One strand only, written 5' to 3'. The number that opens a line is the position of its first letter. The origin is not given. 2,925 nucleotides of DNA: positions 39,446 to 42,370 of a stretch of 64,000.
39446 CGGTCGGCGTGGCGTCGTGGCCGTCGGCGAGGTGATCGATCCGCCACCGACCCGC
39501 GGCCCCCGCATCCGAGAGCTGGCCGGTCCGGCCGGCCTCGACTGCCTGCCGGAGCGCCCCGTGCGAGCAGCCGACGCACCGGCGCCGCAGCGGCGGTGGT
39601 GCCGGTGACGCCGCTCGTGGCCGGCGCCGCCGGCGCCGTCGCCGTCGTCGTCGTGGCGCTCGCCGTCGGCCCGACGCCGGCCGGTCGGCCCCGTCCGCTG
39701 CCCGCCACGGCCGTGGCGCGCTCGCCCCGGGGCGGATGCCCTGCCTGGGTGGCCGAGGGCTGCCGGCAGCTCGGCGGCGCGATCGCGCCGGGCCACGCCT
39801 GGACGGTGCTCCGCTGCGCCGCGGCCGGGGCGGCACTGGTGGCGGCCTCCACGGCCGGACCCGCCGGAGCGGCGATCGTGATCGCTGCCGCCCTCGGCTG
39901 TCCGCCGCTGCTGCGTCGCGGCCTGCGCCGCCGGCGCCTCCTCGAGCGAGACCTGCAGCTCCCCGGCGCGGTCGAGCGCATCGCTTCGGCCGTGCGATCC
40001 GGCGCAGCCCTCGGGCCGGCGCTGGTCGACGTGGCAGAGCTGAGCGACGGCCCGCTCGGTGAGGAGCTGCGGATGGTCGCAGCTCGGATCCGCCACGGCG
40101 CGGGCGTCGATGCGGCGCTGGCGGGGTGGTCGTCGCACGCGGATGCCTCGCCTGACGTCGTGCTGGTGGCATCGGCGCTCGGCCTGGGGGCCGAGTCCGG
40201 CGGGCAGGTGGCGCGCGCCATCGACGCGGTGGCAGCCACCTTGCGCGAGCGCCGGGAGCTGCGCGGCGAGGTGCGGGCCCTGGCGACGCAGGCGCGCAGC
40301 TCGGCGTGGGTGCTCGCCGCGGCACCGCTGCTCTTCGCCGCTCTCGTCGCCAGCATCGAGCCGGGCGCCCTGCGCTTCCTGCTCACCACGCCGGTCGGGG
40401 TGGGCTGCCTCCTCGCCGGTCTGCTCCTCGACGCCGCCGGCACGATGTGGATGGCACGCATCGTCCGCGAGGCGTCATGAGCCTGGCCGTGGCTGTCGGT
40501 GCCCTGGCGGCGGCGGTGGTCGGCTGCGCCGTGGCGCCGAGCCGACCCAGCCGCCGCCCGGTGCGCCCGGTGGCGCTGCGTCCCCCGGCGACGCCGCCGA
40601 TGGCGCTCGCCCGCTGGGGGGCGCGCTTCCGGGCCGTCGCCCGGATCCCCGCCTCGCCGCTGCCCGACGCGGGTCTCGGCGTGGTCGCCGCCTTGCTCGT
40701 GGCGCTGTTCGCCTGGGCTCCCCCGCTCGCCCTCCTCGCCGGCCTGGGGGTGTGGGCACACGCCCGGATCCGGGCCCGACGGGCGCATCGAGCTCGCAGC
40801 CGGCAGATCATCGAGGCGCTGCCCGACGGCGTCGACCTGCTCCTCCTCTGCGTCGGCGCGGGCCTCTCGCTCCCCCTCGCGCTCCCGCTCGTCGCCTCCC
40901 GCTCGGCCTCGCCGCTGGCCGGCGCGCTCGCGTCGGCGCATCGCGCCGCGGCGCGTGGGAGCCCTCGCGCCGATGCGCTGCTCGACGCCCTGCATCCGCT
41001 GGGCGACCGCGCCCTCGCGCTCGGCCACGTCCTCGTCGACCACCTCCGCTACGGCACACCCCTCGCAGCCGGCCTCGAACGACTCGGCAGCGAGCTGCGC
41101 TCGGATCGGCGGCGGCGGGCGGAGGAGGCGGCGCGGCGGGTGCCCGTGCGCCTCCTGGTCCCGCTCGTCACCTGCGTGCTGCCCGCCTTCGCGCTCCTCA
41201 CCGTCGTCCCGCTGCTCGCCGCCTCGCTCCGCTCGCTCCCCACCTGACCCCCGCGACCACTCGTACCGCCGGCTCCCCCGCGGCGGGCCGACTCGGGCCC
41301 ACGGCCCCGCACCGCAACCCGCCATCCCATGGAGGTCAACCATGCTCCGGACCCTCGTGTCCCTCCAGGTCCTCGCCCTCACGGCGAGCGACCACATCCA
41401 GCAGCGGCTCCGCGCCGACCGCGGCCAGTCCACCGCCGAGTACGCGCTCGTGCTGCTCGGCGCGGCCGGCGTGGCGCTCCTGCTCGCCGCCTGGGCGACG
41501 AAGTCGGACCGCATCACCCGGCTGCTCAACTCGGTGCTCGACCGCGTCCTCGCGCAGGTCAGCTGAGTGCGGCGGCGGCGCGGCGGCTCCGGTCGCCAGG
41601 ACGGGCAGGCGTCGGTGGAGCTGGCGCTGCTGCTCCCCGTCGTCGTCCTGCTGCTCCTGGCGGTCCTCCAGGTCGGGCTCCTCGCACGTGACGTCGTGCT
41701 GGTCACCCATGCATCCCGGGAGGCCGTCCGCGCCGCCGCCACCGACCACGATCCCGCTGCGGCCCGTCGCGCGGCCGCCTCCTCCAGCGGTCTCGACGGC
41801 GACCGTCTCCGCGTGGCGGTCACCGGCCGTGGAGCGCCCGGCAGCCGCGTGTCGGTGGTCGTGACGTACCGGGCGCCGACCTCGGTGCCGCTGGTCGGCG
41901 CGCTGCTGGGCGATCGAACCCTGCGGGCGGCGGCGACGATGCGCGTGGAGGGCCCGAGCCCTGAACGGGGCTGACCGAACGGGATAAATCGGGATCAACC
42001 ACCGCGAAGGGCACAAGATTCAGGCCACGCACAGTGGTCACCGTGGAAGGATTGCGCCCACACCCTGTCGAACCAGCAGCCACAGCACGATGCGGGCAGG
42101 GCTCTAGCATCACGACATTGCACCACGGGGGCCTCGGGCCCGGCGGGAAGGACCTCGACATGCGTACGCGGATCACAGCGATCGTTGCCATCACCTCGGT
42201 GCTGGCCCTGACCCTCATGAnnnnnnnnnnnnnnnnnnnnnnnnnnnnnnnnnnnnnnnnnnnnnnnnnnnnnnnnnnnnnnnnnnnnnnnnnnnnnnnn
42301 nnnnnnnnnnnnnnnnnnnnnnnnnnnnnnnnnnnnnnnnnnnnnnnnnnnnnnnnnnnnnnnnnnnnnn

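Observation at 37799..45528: Tad/Flp pilus operon followed on the same strand by an LPXTG protein, sortase and FN3 module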

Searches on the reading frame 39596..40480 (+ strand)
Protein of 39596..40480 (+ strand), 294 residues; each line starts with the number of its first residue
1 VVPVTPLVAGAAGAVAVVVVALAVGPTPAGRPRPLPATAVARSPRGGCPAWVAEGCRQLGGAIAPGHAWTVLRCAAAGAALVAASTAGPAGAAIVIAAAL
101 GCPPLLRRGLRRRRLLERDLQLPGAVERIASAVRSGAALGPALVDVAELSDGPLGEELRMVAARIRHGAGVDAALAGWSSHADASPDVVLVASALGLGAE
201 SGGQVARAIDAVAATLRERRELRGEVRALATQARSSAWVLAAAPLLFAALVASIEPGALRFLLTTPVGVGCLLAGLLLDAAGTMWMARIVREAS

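Call 3: search_protein_families(library=pfam, proteins=[window:39596-40480:+], max_evalue=0.01)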
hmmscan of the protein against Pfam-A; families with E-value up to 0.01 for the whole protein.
window:39596-40480:+ (294 aa): 1 family
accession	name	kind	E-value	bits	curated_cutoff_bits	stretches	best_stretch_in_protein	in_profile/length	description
PF00482.28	T2SSF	-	2.2e-13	50.7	25.2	1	127-251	3-123/125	Type II secretion system (T2SS), protein F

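Call 4: search_protein_families(library=ncbifam, proteins=[window:39596-40480:+], max_evalue=0.01)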
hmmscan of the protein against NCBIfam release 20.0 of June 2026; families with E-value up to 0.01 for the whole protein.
window:39596-40480:+ (294 aa): 0 families

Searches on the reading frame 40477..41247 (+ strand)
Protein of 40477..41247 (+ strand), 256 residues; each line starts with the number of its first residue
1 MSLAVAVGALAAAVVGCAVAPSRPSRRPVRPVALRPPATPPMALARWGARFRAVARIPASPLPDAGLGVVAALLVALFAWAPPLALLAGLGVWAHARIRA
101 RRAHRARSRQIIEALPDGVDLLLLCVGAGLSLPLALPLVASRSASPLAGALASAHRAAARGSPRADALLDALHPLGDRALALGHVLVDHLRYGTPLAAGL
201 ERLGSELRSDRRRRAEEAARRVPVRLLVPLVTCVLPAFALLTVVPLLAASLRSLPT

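Call 3: search_protein_families(library=pfam, proteins=[window:40477-41247:+], max_evalue=0.01)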
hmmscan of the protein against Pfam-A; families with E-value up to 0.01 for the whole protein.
window:40477-41247:+ (256 aa): 1 family
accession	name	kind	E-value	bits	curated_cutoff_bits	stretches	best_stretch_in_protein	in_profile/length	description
PF00482.28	T2SSF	-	1.5e-12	48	25.2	1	120-242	3-123/125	Type II secretion system (T2SS), protein F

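Call 4: search_protein_families(library=ncbifam, proteins=[window:40477-41247:+], max_evalue=0.01)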
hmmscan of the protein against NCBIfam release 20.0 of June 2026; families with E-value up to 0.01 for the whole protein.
window:40477-41247:+ (256 aa): 0 families

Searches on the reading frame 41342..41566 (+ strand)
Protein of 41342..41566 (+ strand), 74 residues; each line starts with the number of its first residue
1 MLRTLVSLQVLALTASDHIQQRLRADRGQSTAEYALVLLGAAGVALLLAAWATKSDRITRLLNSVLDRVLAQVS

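Call 3: search_protein_families(library=pfam, proteins=[window:41342-41566:+], max_evalue=0.01)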
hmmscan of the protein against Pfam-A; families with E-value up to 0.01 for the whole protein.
window:41342-41566:+ (74 aa): 1 family
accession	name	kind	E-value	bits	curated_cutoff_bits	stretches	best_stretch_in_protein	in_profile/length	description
PF14029.11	DUF4244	-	2.6e-11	43.2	27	1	19-70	3-53/54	Protein of unknown function (DUF4244)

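Call 4: search_protein_families(library=ncbifam, proteins=[window:41342-41566:+], max_evalue=0.01)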
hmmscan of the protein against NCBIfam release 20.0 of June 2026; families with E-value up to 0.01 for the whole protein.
window:41342-41566:+ (74 aa): 0 families

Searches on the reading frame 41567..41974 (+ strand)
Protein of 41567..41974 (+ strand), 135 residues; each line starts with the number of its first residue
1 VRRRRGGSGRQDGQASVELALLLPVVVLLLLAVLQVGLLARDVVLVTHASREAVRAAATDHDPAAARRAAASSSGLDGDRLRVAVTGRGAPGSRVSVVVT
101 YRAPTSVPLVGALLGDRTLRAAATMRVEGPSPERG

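Call 3: search_protein_families(library=pfam, proteins=[window:41567-41974:+], max_evalue=0.01)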
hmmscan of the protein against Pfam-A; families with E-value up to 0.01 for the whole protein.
window:41567-41974:+ (135 aa): 1 family
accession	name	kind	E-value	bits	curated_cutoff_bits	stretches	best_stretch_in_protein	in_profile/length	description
PF07811.17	TadE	-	1.1e-10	41.9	22.9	1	13-55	1-43/43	TadE-like protein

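Call 4: search_protein_families(library=ncbifam, proteins=[window:41567-41974:+], max_evalue=0.01)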
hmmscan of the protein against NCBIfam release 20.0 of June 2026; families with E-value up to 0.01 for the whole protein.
window:41567-41974:+ (135 aa): 1 family
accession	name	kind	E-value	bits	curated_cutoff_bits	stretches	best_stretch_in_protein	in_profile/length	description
NF041390.1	TadE_Rv3655c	subfamily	4.3e-05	24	40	1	17-124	1-96/101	TadE family type IV pilus minor pilin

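Call 69: find_homologous_proteins(query=window:41567-41971:+, max_evalue=0.001)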
Query window:41567-41971:+ (135 aa): 775 proteins with E <= 0.001 among 2721 candidates; the best 120 are listed.
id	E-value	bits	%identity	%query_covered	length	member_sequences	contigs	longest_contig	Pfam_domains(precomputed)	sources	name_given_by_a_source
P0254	1.3e-61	224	99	88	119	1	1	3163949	PF07811.18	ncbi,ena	-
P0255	2.0e-54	201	85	68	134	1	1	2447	PF07811.18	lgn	-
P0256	8.1e-53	196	81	98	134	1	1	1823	PF07811.18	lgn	-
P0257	2.7e-51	191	80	96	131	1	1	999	PF07811.18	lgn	-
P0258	3.4e-51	191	82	94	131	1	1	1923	PF07811.18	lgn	-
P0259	1.7e-49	185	78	96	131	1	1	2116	PF07811.18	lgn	-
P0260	2.8e-49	184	80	96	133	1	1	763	PF07811.18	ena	-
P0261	6.2e-49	183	82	87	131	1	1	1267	PF07811.18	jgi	jgi:Flp pilus assembly protein TadG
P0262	1.0e-48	183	78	67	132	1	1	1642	PF07811.18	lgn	-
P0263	4.0e-48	181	77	96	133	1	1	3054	PF07811.18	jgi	jgi:Flp pilus assembly protein TadG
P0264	1.1e-47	179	76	67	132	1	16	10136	PF07811.18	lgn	-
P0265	1.2e-47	179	78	90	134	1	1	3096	PF07811.18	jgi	jgi:hypothetical protein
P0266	2.2e-47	178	80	67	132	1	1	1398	PF07811.18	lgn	-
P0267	4.2e-47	177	78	96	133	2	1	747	PF07811.18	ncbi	-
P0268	4.9e-47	177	77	96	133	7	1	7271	PF07811.18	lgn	-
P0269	7.2e-47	177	74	98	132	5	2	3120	PF07811.18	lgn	-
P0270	7.6e-47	177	76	95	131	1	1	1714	PF07811.18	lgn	-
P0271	7.7e-47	177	74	68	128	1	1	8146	PF07811.18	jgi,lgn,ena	-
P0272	7.8e-47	177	76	69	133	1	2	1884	PF07811.18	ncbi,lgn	-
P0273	8.9e-47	176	80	70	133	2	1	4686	PF07811.18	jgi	jgi:Flp pilus assembly protein TadG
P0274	9.8e-47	176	76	67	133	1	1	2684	PF07811.18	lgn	-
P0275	1.1e-46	176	77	67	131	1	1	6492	PF07811.18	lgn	-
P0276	1.7e-46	175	81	87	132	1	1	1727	PF07811.18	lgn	-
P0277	2.1e-46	175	78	96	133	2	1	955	PF07811.18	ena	-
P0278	2.1e-46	175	80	87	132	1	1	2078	PF07811.18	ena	-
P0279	2.4e-46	175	78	89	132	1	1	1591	PF07811.18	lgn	-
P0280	2.6e-46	175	79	89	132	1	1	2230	PF07811.18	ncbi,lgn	ncbi:MAG TPA: TadE/TadG family type IV pilus assembly protein [Acidimicrobiales bacterium]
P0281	2.8e-46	175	76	67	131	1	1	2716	PF07811.18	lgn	-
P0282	3.4e-46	174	81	89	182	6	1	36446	PF07811.18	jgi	jgi:Flp pilus assembly protein TadG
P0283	3.5e-46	174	78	93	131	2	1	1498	PF07811.18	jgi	-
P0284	4.2e-46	174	78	67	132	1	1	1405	PF07811.18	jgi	jgi:Flp pilus assembly protein TadG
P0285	5.0e-46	174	76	96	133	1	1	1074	PF07811.18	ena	-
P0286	5.6e-46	174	76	67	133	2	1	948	PF07811.18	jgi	jgi:Flp pilus assembly protein TadG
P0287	7.0e-46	173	77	96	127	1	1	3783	PF07811.18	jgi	jgi:Flp pilus assembly protein TadG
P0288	9.6e-46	173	77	96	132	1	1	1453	PF07811.18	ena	-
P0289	1.0e-45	173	74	68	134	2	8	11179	PF07811.18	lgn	-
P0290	1.0e-45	173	74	68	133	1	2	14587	PF07811.18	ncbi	-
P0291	1.4e-45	173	75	96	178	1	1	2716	PF07811.18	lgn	-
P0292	1.6e-45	172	73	67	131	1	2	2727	PF07811.18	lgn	-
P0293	1.9e-45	172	81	87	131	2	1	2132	PF07811.18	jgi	jgi:Flp pilus assembly protein TadG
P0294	1.9e-45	172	76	93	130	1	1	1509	PF07811.18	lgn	-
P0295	1.9e-45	172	72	94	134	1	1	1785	PF07811.18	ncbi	-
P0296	2.6e-45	172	74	69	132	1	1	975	PF07811.18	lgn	-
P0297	2.7e-45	172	72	94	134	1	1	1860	PF07811.18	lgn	-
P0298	2.9e-45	171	77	90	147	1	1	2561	PF07811.18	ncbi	-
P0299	3.7e-45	171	75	67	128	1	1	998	PF07811.18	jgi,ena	-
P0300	4.2e-45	171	75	67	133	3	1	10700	PF07811.18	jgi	-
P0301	4.4e-45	171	69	99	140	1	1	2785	PF07811.18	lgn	-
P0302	4.4e-45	171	75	67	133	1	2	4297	PF07811.18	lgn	-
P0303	5.0e-45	171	79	88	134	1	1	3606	PF07811.18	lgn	-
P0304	6.3e-45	170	75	94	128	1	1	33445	PF07811.18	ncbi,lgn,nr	ncbi:MAG: TadE/TadG family type IV pilus assembly protein [Acidimicrobiales bacterium]|nr:TadE/TadG 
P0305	8.1e-45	170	74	95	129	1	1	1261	PF07811.18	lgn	-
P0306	1.0e-44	170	76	67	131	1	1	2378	PF07811.18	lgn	-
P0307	1.2e-44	170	74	67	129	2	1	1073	PF07811.18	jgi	jgi:hypothetical protein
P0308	1.2e-44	169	76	95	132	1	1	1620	PF07811.18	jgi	jgi:Flp pilus assembly protein TadG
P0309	1.6e-44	169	73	67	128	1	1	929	PF07811.18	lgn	-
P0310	1.7e-44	169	76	66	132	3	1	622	PF07811.18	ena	-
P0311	1.8e-44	169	70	69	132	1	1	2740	PF07811.18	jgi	jgi:Flp pilus assembly protein TadG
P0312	1.8e-44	169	72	95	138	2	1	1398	PF07811.18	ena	-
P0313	2.0e-44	169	74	69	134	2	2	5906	PF07811.18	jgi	-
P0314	2.0e-44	169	72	69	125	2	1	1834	PF07811.18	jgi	jgi:Flp pilus assembly protein TadG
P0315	2.4e-44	169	75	67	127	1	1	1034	PF07811.18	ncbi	-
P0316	2.8e-44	168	72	96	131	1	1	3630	PF07811.18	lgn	-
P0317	3.5e-44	168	80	86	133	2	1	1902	PF07811.18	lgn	-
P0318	3.5e-44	168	76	88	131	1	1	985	PF07811.18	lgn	-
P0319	3.6e-44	168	76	96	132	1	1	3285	PF07811.18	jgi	jgi:hypothetical protein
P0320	3.6e-44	168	73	93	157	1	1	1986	PF07811.18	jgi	jgi:Flp pilus assembly protein TadG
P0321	3.8e-44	168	70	95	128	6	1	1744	PF07811.18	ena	-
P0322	4.0e-44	168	74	95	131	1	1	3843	PF07811.18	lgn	-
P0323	5.2e-44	167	74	97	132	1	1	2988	PF07811.18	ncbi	-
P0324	5.5e-44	167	73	66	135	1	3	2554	PF07811.18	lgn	-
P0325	5.6e-44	167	71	67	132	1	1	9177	PF07811.18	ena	-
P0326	5.7e-44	167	73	98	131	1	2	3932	PF07811.18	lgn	-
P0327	6.2e-44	167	76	67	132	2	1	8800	PF07811.18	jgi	jgi:Flp pilus assembly protein TadG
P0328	7.2e-44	167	73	98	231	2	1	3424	PF07811.18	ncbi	-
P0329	7.6e-44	167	69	69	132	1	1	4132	PF07811.18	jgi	jgi:Flp pilus assembly protein TadG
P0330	9.2e-44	167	70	67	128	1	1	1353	PF07811.18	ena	-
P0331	9.6e-44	167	73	96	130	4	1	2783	PF07811.18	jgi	jgi:Flp pilus assembly protein TadG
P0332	9.8e-44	167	73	71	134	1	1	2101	PF07811.18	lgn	-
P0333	1.1e-43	166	74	89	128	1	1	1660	PF07811.18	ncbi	-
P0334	1.1e-43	166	73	93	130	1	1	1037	PF07811.18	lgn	-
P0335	1.1e-43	166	72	66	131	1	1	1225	PF07811.18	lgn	-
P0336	1.2e-43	166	73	67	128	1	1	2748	PF07811.18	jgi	jgi:Flp pilus assembly protein TadG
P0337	1.3e-43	166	71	95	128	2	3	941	PF07811.18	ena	-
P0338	1.4e-43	166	71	96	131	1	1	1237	PF07811.18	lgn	-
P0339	1.5e-43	166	73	66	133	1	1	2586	PF07811.18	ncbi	-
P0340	1.5e-43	166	73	67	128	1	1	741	PF07811.18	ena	-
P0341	1.5e-43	166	73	67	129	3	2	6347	PF07811.18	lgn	-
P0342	1.7e-43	166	74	68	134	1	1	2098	PF07811.18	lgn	-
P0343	1.8e-43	166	73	69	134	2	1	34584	PF07811.18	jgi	jgi:Flp pilus assembly protein TadG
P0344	1.8e-43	166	70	98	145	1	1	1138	PF07811.18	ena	-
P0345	2.0e-43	166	70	95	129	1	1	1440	PF07811.18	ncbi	-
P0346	2.1e-43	166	73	67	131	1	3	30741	PF07811.18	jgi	jgi:Flp pilus assembly protein TadG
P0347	2.1e-43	165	75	96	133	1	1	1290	PF07811.18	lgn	-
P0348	2.4e-43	165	74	65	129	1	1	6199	PF07811.18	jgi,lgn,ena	-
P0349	2.7e-43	165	75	65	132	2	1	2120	PF07811.18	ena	-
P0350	2.9e-43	165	73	96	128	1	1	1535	PF07811.18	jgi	jgi:Flp pilus assembly protein TadG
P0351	3.1e-43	165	72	67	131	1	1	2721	PF07811.18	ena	-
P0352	3.1e-43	165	76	88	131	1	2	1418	PF07811.18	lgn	-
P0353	3.3e-43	165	72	90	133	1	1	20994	PF07811.18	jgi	jgi:Flp pilus assembly protein TadG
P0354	3.4e-43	165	71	67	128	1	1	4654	PF07811.18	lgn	-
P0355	3.8e-43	165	67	70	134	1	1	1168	PF07811.18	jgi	jgi:Flp pilus assembly protein TadG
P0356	4.1e-43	165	72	67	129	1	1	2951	PF07811.18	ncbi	-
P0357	4.6e-43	164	70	69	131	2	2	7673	PF07811.18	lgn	-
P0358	4.7e-43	164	71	67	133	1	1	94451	PF07811.18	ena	-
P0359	4.9e-43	164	73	92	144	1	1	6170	PF07811.18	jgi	jgi:Flp pilus assembly protein TadG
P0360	5.4e-43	164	71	95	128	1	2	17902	PF07811.18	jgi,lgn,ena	-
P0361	5.4e-43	164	72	96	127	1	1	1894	PF07811.18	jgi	jgi:hypothetical protein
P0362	5.6e-43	164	69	67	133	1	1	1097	PF07811.18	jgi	jgi:Flp pilus assembly protein TadG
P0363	5.7e-43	164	75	67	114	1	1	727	PF07811.18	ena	-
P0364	6.0e-43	164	71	68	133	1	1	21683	PF07811.18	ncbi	ncbi:MAG: TadE/TadG family type IV pilus assembly protein [Acidimicrobiales bacterium]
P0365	6.0e-43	164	73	96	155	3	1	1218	PF07811.18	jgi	-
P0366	6.2e-43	164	72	94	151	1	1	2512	PF07811.18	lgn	-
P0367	6.7e-43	164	75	89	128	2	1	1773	PF07811.18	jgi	jgi:Flp pilus assembly protein TadG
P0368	6.7e-43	164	73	66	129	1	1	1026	PF07811.18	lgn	-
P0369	6.8e-43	164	74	95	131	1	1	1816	PF07811.18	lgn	-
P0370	8.0e-43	164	72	95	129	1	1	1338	PF07811.18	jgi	-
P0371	8.2e-43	164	71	68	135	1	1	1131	PF07811.18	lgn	-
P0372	8.2e-43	164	71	69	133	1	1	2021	PF07811.18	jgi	jgi:Flp pilus assembly protein TadG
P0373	8.6e-43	164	70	93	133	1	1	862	PF07811.18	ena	-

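Call 71: find_encoding_contigs(protein=P0358, flank=8000, max_places=1)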
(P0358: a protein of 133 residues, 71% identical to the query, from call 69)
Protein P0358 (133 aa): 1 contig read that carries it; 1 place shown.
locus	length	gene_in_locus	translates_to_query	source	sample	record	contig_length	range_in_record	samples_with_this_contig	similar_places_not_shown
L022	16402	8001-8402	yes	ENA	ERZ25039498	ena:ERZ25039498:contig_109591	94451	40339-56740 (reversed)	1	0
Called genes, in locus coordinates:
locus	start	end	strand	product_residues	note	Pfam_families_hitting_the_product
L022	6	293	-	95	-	-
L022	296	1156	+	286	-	PF04305:DUF455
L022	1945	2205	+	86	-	-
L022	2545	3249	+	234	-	PF04542:Sigma70_r2, PF04539:Sigma70_r3, PF04545:Sigma70_r4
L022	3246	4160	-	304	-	PF00702:Hydrolase (weak), PF12710:HAD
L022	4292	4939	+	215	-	-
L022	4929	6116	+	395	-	PF00437:T2SSE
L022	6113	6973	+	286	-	PF00482:T2SSF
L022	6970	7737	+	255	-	PF00482:T2SSF (weak)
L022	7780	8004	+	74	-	PF14029:DUF4244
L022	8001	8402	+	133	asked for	PF07811:TadE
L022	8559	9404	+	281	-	-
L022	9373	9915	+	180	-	-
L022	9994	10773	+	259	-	PF04203:Sortase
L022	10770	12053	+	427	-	-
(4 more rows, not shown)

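Call 72: find_encoding_contigs(protein=P0304, flank=8000, max_places=1)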
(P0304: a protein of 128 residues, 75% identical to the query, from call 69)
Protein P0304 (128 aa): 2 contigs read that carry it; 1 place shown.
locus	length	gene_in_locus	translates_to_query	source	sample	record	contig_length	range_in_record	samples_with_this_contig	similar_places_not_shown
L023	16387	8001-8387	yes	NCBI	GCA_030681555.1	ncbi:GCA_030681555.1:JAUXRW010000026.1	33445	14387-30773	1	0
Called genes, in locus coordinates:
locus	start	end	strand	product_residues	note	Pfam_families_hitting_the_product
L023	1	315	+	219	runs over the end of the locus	-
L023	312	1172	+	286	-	PF04305:DUF455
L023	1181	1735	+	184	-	-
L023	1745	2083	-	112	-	PF03992:ABM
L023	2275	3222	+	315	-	PF00140:Sigma70_r1_2, PF04542:Sigma70_r2, PF04539:Sigma70_r3, PF04545:Sigma70_r4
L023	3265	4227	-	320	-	PF00702:Hydrolase, PF12710:HAD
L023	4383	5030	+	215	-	-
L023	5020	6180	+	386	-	PF00437:T2SSE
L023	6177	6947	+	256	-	PF00482:T2SSF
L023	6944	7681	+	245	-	PF00482:T2SSF (weak)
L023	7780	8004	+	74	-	PF14029:DUF4244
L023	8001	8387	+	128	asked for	PF07811:TadE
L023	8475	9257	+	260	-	PF04203:Sortase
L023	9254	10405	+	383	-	-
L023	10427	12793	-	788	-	PF00270:DEAD, PF00271:Helicase_C, PF22982:WHD_HRQ1, PF09369:MZB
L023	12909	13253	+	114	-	PF01740:STAS, PF13466:STAS_2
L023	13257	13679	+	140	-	PF13581:HATPase_c_2, PF02518:HATPase_c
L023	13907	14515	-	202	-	PF21176:RecR_HhH, PF02132:RecR_ZnF (weak), PF01751:Toprim, PF13662:Toprim_4, PF21175:RecR_C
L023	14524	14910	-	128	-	PF02575:YbaB_DNA_bd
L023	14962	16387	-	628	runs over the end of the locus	PF13177:DNA_pol3_delta2, PF13604:AAA_30 (faint), PF00004:AAA, PF22608:DNAX_ATPase_lid (faint), PF12169:DNA_pol3_gamma3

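Call 97: search_protein_families(library=ncbifam, proteins=[L023:8475-9254:+], max_evalue=0.00001)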
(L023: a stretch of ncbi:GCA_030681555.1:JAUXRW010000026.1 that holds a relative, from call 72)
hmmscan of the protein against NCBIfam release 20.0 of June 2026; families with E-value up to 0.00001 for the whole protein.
L023:8475-9254:+ (260 aa): 6 families
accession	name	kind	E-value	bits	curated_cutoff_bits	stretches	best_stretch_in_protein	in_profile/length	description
NF033747.1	class_E_sortase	subfamily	1.7e-38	132.6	160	1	96-255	35-209/211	class E sortase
NF058671.1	sortase_SrtD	exception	1.6e-26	93.1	140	1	107-250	45-186/187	class D sortase, LPxTATN-specific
NF033746.1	class_D_sortase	subfamily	1.8e-24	86.1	165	1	119-252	3-134/135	class D sortase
NF033745.1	class_C_sortase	subfamily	9.4e-23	81.1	160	1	103-250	66-219/220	class C sortase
TIGR01076.1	sortase_fam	subfamily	4.6e-20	71.8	39.35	1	128-252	2-128/136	sortase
TIGR03784.1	marine_sortase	equivalog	8.3e-14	51.6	158.25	1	127-245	52-166/174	class GN sortase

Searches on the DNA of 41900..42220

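Call 92: search_rna_families(source=window, start=41900, end=42220, threshold=evalue, max_evalue=1)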
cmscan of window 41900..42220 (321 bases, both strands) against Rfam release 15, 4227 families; matches with E-value up to 1: 0.
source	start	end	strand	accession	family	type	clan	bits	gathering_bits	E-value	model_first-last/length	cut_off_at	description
